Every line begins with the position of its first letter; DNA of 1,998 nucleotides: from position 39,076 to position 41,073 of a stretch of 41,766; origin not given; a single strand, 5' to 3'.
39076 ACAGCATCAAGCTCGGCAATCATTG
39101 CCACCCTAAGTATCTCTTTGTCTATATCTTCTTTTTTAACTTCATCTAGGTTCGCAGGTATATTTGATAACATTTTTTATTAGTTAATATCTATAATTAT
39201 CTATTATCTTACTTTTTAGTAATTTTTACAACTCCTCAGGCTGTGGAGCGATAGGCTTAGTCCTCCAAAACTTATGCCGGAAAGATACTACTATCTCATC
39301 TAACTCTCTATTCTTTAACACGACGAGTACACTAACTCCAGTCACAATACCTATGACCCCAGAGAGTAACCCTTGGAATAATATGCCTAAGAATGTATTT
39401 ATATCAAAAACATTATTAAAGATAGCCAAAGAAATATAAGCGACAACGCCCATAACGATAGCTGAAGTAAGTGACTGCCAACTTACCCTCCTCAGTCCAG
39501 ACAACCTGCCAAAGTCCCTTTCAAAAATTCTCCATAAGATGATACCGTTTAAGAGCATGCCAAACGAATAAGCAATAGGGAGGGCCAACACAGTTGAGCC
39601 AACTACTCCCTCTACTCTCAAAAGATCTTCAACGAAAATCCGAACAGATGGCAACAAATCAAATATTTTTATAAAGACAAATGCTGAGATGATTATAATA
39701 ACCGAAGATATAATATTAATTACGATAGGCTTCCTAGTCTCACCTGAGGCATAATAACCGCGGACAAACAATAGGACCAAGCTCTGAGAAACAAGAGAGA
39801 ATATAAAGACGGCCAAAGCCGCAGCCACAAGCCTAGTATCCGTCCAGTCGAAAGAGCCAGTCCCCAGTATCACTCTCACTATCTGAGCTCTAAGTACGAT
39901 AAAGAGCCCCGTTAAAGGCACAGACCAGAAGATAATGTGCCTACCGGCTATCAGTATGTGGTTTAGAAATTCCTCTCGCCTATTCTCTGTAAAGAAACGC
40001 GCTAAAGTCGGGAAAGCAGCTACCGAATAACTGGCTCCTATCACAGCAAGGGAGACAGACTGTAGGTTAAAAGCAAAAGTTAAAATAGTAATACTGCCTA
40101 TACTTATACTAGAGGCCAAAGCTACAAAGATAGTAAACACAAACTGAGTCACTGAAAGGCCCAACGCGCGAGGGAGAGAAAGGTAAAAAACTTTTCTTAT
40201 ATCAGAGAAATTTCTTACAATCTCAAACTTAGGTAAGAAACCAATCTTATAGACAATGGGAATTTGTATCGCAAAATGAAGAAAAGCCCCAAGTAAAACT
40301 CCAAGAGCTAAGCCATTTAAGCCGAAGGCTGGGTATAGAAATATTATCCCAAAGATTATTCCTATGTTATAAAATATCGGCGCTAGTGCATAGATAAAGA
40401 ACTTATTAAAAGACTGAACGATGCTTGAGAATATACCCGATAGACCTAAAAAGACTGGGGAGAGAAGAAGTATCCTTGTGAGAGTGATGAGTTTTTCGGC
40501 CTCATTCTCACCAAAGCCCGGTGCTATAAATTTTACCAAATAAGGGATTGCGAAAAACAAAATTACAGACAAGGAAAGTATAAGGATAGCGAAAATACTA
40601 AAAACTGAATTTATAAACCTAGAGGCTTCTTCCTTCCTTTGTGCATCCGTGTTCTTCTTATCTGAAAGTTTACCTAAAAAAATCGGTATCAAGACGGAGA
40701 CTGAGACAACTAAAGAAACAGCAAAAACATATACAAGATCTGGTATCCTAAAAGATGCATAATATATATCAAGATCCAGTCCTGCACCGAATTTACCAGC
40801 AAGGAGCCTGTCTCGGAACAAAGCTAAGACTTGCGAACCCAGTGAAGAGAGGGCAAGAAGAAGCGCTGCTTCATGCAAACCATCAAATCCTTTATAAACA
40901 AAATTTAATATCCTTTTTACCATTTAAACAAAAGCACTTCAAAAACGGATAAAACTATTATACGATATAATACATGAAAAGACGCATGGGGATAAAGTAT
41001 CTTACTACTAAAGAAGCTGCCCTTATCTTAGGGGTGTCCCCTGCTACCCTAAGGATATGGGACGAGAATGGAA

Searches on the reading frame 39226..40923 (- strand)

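Call 55: search_protein_families(library=pfam, proteins=[window:39226-40923:-], max_evalue=0.001)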
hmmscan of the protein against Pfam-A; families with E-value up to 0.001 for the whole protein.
window:39226-40923:- (565 aa): 1 family
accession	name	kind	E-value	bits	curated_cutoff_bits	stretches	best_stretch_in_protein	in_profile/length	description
PF03023.19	MurJ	-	2e-64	218.3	27.4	1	42-515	2-449/451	Lipid II flippase MurJ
